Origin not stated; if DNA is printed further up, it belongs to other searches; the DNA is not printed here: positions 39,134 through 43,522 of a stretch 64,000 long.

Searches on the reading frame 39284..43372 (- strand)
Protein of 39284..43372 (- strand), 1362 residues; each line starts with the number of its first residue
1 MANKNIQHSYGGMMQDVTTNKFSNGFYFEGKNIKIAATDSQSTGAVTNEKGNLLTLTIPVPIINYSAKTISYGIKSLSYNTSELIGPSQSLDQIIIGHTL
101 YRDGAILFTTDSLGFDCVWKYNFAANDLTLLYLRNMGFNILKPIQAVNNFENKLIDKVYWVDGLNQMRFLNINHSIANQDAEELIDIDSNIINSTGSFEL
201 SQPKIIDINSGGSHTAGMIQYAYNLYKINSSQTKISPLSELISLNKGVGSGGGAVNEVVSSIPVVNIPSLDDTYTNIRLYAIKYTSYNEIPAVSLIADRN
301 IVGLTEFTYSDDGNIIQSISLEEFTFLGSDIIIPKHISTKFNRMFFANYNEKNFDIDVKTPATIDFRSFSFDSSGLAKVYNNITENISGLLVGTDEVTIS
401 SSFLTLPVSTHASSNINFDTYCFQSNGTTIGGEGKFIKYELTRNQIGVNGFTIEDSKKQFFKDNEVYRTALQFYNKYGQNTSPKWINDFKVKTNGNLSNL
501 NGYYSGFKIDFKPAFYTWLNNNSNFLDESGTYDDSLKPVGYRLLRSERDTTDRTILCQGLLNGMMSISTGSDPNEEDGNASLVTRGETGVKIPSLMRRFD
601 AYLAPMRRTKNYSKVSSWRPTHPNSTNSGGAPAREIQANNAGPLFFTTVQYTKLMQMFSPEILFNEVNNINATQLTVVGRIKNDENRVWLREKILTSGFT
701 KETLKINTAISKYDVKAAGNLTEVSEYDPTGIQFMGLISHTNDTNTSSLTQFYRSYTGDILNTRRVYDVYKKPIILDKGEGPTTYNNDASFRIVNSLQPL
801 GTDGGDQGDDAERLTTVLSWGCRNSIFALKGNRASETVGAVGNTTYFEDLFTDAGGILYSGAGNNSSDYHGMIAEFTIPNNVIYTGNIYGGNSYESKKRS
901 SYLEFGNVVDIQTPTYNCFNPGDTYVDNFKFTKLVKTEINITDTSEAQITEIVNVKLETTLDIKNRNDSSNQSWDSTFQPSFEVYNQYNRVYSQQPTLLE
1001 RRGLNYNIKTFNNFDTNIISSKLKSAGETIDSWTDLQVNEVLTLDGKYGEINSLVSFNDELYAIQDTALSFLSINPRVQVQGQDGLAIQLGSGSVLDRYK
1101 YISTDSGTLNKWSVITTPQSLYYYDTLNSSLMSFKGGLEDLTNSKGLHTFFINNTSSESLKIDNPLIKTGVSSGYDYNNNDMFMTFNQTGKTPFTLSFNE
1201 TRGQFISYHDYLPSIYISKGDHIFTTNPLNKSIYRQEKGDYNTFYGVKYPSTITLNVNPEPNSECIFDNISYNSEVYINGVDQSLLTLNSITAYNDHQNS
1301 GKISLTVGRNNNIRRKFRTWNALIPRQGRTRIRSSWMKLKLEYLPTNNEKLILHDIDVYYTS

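Call 35: search_protein_families(library=phrogs, proteins=[window:39284-43372:-], max_evalue=0.00001)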
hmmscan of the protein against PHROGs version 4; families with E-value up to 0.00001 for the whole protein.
window:39284-43372:- (1362 aa): 1 family
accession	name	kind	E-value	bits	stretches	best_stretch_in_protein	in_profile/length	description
phrog_28748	-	head and packaging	1.9e-244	815.5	3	744-1328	842-1442/1511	virion structural protein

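Call 36: search_protein_families(library=pfam, proteins=[window:39284-43372:-], max_evalue=0.001)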
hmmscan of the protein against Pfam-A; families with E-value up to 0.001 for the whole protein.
window:39284-43372:- (1362 aa): 2 families
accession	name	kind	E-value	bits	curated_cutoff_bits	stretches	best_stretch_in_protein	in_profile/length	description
PF25731.1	crAss_MUZ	-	1.6e-200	669.6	27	2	4-717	2-690/1224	Crassvirus muzzle protein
PF25729.1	crAss_MUZ_C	-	1.1e-15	58.2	27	1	1239-1327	1-83/83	Crassvirus muzzle protein C-terminal domain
